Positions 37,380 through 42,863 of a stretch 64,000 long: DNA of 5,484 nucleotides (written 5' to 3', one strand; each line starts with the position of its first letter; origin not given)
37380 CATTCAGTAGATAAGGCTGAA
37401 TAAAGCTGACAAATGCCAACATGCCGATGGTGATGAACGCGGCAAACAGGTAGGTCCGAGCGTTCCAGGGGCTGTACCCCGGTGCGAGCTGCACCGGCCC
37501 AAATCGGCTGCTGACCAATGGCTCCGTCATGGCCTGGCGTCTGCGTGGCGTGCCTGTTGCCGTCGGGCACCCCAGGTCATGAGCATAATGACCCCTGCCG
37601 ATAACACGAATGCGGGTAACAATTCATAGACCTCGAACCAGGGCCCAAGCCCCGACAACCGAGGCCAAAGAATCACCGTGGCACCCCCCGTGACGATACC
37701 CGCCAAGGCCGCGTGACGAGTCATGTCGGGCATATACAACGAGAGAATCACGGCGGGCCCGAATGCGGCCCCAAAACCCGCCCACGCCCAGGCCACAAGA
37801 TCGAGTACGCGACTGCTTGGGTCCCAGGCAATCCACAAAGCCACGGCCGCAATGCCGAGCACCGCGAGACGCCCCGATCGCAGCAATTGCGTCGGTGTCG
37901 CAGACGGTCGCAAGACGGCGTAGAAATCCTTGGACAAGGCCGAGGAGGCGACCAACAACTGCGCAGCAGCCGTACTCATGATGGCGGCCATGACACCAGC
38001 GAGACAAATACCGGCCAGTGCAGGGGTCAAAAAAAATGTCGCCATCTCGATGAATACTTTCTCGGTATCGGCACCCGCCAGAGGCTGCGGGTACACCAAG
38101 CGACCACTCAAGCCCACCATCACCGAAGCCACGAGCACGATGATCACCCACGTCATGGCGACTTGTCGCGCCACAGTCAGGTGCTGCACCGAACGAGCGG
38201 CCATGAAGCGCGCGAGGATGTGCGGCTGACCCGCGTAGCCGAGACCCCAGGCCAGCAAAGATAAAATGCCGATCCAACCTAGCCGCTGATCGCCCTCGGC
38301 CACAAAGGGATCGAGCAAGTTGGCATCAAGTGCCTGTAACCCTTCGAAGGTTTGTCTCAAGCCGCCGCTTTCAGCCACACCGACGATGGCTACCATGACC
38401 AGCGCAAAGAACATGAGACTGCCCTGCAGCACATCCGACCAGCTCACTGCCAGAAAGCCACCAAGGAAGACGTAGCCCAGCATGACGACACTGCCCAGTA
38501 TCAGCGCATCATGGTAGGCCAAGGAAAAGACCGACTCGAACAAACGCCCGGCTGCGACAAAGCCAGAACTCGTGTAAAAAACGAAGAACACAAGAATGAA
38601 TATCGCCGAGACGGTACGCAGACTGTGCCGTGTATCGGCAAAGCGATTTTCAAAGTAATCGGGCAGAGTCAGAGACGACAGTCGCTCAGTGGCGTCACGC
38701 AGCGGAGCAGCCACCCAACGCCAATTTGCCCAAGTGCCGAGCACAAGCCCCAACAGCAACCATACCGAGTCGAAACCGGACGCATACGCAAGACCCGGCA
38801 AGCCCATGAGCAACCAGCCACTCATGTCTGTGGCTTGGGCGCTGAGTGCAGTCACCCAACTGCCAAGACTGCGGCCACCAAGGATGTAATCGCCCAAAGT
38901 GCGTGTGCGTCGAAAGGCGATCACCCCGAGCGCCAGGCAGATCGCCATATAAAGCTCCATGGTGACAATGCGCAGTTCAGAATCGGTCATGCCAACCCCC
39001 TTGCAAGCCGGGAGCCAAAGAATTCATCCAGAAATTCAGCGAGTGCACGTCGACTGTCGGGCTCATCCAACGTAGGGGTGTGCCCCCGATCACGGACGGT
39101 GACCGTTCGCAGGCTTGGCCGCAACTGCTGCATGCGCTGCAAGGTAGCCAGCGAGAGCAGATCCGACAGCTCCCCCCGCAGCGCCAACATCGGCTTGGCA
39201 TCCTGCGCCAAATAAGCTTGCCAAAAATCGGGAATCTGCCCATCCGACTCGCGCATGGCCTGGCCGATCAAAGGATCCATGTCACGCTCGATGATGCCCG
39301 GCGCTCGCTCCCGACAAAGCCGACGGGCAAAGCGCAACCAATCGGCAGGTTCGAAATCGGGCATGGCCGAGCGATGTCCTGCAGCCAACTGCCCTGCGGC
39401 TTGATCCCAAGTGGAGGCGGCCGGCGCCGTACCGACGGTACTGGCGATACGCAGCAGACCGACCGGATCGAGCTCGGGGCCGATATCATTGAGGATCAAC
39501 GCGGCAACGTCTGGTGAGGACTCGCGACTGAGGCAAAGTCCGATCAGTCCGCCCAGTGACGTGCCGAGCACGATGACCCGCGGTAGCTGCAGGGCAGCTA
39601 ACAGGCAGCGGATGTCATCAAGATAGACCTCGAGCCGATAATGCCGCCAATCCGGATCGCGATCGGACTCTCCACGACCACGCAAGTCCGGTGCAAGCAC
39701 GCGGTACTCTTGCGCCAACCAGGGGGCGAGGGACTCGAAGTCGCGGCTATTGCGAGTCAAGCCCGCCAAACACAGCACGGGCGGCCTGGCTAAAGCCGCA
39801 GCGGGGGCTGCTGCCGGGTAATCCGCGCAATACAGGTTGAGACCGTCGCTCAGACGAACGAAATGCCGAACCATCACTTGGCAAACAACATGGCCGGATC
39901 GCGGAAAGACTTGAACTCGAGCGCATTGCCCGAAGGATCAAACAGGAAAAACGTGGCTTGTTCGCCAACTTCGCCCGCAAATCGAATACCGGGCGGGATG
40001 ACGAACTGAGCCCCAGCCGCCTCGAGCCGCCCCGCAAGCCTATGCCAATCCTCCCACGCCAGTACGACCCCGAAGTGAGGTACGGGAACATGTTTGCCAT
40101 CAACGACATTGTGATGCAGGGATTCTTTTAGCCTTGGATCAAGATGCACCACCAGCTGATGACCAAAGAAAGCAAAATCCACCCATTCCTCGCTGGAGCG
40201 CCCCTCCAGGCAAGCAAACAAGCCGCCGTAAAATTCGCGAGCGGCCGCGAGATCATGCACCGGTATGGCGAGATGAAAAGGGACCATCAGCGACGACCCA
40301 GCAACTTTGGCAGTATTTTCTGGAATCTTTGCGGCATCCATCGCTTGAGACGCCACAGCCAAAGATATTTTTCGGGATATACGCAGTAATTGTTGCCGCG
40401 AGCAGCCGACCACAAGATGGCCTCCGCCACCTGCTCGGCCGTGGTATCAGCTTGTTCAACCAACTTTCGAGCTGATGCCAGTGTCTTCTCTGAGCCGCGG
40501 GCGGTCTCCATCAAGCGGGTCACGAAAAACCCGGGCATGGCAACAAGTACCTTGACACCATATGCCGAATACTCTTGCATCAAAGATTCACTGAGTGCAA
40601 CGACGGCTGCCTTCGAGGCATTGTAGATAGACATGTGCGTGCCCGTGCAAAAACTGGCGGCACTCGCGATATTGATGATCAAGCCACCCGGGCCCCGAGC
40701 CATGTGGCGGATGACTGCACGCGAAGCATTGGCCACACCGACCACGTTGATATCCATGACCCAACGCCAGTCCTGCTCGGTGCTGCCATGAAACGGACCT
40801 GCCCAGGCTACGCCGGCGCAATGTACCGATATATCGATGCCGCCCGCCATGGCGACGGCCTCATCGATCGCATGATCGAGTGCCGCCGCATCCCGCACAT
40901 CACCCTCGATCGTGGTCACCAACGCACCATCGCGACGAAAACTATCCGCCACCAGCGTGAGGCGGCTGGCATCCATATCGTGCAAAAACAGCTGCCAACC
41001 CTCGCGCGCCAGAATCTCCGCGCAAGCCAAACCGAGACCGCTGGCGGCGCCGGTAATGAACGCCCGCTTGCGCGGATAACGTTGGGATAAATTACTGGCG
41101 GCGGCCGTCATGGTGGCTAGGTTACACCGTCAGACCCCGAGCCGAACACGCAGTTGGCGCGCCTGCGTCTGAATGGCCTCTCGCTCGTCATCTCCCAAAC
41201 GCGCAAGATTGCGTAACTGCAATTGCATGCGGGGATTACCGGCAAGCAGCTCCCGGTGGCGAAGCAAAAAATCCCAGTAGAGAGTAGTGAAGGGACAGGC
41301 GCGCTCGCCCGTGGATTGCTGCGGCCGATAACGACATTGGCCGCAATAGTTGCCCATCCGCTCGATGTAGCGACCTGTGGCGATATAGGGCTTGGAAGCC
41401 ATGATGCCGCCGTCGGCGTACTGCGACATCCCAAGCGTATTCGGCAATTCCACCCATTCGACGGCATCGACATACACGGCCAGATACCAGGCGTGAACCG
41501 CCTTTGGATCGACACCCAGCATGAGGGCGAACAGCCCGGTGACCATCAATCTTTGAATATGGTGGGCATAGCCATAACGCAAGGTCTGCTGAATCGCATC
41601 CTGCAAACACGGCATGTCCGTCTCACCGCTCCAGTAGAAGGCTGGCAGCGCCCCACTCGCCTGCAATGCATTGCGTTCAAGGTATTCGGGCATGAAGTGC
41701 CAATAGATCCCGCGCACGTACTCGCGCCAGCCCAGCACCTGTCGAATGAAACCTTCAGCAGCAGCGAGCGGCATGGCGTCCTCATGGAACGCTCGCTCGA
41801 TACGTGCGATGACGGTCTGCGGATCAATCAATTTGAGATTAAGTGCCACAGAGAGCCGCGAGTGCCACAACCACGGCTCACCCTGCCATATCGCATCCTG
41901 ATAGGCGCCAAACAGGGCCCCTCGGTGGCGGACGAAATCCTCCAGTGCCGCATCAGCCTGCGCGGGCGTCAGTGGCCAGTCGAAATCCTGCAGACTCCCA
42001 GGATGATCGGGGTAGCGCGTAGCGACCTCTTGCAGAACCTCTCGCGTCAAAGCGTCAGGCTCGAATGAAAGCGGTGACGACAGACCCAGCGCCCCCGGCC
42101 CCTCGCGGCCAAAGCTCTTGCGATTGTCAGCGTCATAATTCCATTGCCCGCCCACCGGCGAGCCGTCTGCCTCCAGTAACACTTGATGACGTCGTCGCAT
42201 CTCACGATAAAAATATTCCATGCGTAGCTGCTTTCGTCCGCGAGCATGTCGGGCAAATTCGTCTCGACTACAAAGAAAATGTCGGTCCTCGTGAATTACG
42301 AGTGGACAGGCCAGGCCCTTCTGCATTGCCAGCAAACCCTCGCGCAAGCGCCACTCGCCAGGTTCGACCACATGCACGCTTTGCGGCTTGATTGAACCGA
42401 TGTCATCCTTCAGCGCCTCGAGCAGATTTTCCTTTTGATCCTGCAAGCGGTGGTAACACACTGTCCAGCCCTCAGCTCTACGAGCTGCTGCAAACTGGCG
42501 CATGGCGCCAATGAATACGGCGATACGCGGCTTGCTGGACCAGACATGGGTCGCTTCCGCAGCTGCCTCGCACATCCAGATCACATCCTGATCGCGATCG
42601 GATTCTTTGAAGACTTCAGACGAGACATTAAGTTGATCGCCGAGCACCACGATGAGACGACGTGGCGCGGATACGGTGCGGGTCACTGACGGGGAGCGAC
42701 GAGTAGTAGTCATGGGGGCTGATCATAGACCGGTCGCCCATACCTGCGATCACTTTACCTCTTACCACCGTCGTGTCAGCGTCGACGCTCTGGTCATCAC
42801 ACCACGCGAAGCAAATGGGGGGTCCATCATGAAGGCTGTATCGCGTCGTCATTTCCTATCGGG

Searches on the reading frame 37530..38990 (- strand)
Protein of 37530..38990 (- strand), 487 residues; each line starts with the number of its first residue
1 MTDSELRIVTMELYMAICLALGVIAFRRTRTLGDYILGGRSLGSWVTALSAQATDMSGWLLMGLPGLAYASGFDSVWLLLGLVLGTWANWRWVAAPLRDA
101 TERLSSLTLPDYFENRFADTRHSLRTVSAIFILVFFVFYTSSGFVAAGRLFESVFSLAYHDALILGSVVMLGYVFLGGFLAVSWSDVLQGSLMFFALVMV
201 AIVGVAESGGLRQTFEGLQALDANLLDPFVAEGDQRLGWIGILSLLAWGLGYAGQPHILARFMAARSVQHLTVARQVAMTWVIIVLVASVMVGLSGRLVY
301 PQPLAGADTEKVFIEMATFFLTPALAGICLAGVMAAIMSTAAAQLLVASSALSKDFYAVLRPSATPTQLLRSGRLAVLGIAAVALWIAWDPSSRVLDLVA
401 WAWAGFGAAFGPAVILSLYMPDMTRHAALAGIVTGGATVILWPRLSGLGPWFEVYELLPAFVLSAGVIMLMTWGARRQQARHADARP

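Call 17: search_protein_families(library=pfam, proteins=[window:37530-38990:-], max_evalue=0.001)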
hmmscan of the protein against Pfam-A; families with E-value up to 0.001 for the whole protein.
window:37530-38990:- (487 aa): 1 family
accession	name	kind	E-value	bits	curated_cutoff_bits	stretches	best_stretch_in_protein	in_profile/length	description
PF00474.23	SSF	-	9.3e-95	318.3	22.8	1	35-435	1-406/406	Sodium:solute symporter family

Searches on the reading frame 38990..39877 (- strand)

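Call 17: search_protein_families(library=pfam, proteins=[window:38990-39877:-], max_evalue=0.001)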
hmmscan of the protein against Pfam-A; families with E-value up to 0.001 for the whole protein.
window:38990-39877:- (296 aa): 3 families
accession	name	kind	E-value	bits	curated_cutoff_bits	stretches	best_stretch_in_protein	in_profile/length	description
PF00561.26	Abhydrolase_1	-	1e-23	84.7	25.8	1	32-273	1-245/245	alpha/beta hydrolase fold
PF12697.13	Abhydrolase_6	-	1e-17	66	26.3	1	34-274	1-212/217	Alpha/beta hydrolase family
PF12146.15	Hydrolase_4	-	4.6e-10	39.6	27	1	34-129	7-106/239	Serine aminopeptidase, S33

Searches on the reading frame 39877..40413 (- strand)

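Call 17: search_protein_families(library=pfam, proteins=[window:39877-40413:-], max_evalue=0.001)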
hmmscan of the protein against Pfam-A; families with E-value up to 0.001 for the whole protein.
window:39877-40413:- (179 aa): 2 families
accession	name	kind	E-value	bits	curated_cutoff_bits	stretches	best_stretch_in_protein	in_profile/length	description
PF00903.31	Glyoxalase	-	1.8e-08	35.3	20.6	1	47-167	4-121/121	Glyoxalase/Bleomycin resistance protein/Dioxygenase superfamily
PF22677.2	Ble-like_N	-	0.00049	20.2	24.5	1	47-63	4-20/41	Bleomycin resistance protein-like N-terminal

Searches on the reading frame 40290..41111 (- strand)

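Call 4: search_protein_families(library=pfam, proteins=[window:40290-41111:-], max_evalue=0.01)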
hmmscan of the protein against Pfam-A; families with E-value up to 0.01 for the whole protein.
window:40290-41111:- (274 aa): 4 families
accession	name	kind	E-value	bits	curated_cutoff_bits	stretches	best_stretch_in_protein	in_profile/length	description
PF00106.31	adh_short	-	2.7e-49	167.7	26.6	1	15-205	1-191/195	short chain dehydrogenase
PF13561.12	adh_short_C2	-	2.3e-39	135.8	27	1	21-236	1-217/236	Enoyl-(Acyl carrier protein) reductase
PF08659.16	KR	-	4.4e-11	43.5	22.6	1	18-179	4-165/180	KR domain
PF01370.27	Epimerase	-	0.00085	19.2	20.9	1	18-181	2-160/240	NAD dependent epimerase/dehydratase family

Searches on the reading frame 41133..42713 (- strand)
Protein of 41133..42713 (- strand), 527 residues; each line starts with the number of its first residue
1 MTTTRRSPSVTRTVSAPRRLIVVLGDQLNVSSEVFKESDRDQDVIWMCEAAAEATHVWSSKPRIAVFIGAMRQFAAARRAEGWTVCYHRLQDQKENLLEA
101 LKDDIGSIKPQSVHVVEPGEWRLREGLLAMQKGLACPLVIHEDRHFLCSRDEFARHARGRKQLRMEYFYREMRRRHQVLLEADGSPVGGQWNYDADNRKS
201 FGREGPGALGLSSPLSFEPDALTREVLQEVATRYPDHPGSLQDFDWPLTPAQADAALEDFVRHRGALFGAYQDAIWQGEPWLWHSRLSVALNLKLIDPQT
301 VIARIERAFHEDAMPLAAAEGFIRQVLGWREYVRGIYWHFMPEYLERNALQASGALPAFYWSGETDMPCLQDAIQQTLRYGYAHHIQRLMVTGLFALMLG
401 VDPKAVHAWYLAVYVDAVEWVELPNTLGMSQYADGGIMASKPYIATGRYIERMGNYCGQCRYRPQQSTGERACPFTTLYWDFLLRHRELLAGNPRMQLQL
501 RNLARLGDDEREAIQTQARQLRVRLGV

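Call 4: search_protein_families(library=pfam, proteins=[window:41133-42713:-], max_evalue=0.01)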
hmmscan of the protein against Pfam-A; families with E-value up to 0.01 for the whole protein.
window:41133-42713:- (527 aa): 1 family
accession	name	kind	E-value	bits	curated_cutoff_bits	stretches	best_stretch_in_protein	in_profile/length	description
PF04244.19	DPRP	-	6.5e-75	252.2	22.1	1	22-246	2-224/224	Deoxyribodipyrimidine photo-lyase-related protein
